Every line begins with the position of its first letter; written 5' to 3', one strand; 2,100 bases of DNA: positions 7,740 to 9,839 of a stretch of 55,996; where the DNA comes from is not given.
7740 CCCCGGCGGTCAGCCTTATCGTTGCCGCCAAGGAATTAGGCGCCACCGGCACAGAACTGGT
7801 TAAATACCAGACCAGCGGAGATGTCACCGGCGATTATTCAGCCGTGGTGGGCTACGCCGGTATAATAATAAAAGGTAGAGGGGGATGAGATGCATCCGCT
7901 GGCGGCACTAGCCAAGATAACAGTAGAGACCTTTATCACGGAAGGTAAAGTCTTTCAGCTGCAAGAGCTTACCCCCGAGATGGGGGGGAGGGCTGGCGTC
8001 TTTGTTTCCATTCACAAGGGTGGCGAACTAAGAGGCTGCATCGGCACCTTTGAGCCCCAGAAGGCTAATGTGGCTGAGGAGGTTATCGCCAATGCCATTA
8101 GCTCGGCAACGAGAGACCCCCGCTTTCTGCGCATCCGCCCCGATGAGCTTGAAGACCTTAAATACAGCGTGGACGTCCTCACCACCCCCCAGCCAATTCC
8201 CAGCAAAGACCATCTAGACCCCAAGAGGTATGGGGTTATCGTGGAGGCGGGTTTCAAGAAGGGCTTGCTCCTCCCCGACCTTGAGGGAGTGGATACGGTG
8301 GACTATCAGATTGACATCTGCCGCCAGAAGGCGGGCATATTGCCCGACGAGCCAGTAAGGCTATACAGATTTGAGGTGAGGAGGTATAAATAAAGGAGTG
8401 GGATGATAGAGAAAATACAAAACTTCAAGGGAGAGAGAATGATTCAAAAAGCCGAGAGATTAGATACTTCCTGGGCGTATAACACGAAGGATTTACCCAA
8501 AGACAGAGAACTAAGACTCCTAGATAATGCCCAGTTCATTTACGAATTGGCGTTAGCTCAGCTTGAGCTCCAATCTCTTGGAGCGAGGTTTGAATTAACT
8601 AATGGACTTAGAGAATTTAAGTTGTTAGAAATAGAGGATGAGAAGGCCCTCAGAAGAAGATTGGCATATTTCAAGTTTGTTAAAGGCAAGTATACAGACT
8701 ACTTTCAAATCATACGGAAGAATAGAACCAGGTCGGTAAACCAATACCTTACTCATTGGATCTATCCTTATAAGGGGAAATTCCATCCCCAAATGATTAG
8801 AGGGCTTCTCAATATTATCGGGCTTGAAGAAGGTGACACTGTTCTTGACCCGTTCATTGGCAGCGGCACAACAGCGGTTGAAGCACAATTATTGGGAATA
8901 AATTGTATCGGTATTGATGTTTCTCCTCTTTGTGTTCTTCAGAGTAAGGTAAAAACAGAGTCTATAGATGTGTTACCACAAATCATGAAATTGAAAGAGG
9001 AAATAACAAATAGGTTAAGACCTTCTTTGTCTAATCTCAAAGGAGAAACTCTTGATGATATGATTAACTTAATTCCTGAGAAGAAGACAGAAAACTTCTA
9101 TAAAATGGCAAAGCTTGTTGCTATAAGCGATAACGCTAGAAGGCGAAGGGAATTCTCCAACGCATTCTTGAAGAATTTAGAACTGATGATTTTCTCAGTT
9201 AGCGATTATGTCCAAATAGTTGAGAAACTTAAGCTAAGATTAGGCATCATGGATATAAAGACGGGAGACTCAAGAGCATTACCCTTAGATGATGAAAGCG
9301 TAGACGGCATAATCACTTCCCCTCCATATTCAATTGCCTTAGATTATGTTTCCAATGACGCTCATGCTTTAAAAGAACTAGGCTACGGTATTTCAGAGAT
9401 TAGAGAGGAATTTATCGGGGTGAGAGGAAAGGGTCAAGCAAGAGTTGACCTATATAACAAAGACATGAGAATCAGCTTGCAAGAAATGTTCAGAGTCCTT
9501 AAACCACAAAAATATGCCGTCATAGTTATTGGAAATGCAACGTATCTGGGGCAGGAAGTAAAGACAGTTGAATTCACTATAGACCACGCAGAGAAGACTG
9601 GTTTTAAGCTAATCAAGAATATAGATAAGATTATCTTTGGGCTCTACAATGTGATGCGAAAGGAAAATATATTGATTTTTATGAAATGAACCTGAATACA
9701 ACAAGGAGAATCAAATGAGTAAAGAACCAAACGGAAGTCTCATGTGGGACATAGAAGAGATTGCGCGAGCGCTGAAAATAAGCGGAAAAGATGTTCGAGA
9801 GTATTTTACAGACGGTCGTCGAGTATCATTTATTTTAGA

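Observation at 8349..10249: R-M cassette inserted into the 3' end of the AMMECR1-family gene, bracketed by a 48-bp direct repeat that differs only at synonymous sites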

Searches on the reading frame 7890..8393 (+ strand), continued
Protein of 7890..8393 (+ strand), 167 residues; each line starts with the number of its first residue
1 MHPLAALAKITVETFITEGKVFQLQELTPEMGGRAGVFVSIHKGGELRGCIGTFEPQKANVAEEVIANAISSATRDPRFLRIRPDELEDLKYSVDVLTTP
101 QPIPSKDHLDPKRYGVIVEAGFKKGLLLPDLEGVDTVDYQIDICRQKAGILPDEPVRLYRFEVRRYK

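Call 88: search_protein_families(library=ncbifam, proteins=[window:7890-8393:+], max_evalue=0.001)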
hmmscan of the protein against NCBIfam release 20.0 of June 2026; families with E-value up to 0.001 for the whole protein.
window:7890-8393:+ (167 aa): 3 families
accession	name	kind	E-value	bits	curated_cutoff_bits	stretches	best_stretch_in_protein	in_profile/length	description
TIGR04335.1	AmmeMemoSam_A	hypoth_equivalog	9.6e-38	129.3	99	1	4-165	3-174/175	AmmeMemoRadiSam system protein A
NF002000.0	PRK00801.1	equivalog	9.2e-31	106.5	273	1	6-162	14-180/201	hypothetical protein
TIGR00296.1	TIGR00296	hypoth_equivalog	1.5e-27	96.6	91.05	1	4-166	12-188/200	TIGR00296 family protein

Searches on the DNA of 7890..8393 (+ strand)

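Call 35: search_rna_families(sources=[L013, L015, L031, L038, L055, L074, L021], threshold=evalue, max_evalue=1)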
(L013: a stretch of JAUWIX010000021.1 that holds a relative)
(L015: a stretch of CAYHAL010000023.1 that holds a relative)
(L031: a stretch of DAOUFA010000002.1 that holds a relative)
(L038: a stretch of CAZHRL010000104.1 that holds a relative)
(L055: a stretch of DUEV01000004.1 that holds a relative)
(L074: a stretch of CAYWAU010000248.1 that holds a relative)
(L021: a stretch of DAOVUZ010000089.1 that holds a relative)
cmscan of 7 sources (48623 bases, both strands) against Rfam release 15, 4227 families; matches with E-value up to 1: 4.
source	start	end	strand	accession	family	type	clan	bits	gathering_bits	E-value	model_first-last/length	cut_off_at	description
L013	8634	8705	+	RF00005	tRNA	Gene; tRNA;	CL00001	65.7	29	3.6e-12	1-71/71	no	tRNA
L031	6481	6552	+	RF00005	tRNA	Gene; tRNA;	CL00001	64.8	29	6.2e-12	1-71/71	no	tRNA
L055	2376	2458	-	RF01749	pan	Cis-reg;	-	35.5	36.2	0.016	1-92/92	no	pan motif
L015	4017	4085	+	RF01015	mir-885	Gene; miRNA;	-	29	66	0.041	1-74/74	no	mir-885 microRNA precursor family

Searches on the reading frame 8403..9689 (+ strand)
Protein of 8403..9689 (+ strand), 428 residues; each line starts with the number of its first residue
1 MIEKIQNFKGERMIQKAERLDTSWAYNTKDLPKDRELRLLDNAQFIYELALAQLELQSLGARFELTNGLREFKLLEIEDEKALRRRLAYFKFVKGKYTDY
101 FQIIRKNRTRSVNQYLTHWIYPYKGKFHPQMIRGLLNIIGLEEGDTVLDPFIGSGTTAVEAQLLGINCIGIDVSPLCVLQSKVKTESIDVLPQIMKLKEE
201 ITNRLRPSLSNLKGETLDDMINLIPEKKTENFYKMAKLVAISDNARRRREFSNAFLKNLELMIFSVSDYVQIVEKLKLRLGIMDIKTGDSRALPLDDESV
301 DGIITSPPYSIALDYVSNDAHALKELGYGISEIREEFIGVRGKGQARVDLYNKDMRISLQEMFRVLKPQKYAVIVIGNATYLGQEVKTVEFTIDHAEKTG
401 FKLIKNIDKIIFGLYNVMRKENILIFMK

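Call 6: search_protein_families(library=pfam, proteins=[window:8403-9689:+], max_evalue=0.01)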
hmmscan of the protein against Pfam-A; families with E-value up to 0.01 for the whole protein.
window:8403-9689:+ (428 aa): 4 families
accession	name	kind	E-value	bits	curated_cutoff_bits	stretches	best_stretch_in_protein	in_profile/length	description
PF01555.25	N6_N4_Mtase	-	7.6e-19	69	26.7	2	96-175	139-213/221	DNA methylase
PF01170.24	UPF0020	-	3.6e-13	50.1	22.3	1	124-188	9-74/197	RMKL-like, methyltransferase domain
PF08241.18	Methyltransf_11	-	5.9e-05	24.1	21.2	0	278-325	39-82/95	Methyltransferase domain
PF13649.12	Methyltransf_25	-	0.0026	18.8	27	0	147-185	1-41/97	Methyltransferase domain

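Call 88: search_protein_families(library=ncbifam, proteins=[window:8439-9689:+], max_evalue=0.001)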
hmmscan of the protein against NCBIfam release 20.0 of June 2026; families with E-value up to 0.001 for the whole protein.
window:8439-9689:+ (416 aa): 5 families
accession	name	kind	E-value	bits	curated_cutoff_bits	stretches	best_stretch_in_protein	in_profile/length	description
TIGR01177.1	TIGR01177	hypoth_equivalog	9e-18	64.7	316.55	1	113-162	164-213/330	TIGR01177 family methyltransferase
NF040721.1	Trm14_Arch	equivalog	2.8e-07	30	280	0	108-155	168-215/370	tRNA (guanine(6)-N2)-methyltransferase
NF050803.1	DnaMtaseCcrMCaul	equivalog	4.7e-07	29.1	830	1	130-181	204-255/350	adenine-specific DNA-methyltransferase CcrM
NF008572.0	PRK11524.1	equivalog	2e-05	23.9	292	0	130-161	213-244/294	adenine-specific DNA-methyltransferase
NF010253.0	PRK13699.1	subfamily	0.00032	20.4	244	0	130-161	162-193/226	DNA methyltransferase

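Call 89: search_solved_structures(query=window:8439-9689:+, max_evalue=0.001)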
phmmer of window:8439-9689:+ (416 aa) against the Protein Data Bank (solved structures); distinct sequences matched with E-value up to 0.001: 11.
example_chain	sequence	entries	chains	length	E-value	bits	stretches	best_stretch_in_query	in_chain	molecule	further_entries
6zxw_G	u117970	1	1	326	6.5e-12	48.4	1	115-173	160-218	tRNA (Guanine(10)-N2)-dimethyltransferase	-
6zxv_A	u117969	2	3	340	7.4e-12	48.2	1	115-173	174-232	tRNA (Guanine(10)-N2)-dimethyltransferase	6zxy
8s9n_A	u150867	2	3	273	6.5e-06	28.6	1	110-163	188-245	DNA cytosine-N4 methyltransferase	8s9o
8s9m_A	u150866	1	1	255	7e-06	28.5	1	111-163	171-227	DNA cytosine-N4 methyltransferase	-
5e71_A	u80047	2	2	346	1.9e-05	27.1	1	114-185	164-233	N2, N2-dimethylguanosine tRNA methyltransferase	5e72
9c3u_A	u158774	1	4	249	0.00018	23.9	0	128-163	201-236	Methyltransferase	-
8urk_A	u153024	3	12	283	0.00022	23.6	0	128-163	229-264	Methyltransferase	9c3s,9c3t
2zie_A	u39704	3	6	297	0.00032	23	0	131-166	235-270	Putative modification methylase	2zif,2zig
3ldu_A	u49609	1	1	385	0.00046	22.5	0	116-156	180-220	Putative methylase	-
3cjt_A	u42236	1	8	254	0.00084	21.7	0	128-184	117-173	Ribosomal protein L11 methyltransferase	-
1ufk_A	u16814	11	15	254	0.00092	21.6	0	129-184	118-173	TT0836 protein | Ribosomal protein L11 methyltransferase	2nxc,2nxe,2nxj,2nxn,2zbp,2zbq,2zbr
